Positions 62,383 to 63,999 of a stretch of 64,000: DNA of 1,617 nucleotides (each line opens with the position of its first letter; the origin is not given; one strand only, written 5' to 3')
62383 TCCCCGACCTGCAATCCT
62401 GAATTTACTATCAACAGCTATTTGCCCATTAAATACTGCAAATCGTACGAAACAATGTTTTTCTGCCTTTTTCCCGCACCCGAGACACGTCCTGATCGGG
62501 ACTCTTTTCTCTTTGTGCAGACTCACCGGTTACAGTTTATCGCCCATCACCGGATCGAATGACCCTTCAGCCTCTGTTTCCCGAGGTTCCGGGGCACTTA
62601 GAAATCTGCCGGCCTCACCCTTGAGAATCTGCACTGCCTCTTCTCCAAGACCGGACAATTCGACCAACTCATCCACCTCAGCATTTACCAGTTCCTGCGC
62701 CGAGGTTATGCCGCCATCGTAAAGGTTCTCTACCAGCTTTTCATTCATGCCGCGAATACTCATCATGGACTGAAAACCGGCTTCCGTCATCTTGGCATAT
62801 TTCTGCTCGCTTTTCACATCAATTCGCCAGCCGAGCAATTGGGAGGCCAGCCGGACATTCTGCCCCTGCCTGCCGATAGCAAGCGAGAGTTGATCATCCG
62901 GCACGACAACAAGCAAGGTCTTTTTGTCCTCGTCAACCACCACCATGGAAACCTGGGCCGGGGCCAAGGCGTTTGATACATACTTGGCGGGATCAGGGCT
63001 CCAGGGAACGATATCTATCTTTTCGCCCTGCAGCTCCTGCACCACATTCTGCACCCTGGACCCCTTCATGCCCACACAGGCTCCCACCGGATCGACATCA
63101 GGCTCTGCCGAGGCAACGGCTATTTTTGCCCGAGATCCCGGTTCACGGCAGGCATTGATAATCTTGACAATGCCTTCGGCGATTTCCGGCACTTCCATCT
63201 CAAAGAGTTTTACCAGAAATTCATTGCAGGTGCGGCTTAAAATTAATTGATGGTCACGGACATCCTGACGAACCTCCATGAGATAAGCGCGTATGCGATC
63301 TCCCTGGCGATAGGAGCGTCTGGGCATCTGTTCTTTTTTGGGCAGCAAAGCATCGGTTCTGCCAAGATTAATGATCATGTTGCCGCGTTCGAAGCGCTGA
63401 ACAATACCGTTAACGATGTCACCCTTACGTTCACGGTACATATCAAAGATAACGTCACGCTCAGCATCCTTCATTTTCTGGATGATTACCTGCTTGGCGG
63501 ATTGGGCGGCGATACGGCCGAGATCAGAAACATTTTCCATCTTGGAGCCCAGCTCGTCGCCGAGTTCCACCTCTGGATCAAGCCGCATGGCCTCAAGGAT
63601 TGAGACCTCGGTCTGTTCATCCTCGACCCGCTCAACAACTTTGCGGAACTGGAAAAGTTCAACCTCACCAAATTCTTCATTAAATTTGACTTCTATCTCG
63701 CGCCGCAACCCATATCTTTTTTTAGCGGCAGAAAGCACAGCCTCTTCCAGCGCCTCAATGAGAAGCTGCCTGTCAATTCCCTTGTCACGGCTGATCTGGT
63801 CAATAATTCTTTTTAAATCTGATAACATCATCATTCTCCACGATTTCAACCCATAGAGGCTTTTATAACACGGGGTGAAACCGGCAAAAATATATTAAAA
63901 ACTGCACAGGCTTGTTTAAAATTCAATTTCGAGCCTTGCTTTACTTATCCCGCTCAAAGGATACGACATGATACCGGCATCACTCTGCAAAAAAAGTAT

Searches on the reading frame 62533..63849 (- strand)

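Call 89: search_protein_families(library=pfam, proteins=[window:62533-63849:-], max_evalue=0.00001)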
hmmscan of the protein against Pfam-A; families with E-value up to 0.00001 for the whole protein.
window:62533-63849:- (439 aa): 4 families
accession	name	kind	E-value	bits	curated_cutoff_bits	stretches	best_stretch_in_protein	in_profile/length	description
PF08529.16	NusA_N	-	3e-36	124.7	23.8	1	11-132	1-119/119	NusA N-terminal domain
PF13184.12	KH_5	-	1.1e-31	109.2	27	1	237-303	1-67/69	NusA-like KH domain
PF14520.12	HHH_5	-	1.1e-10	42.2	27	1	359-407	1-49/57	Helix-hairpin-helix domain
PF00575.29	S1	-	1.1e-08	35.8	22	1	141-198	3-67/74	S1 RNA binding domain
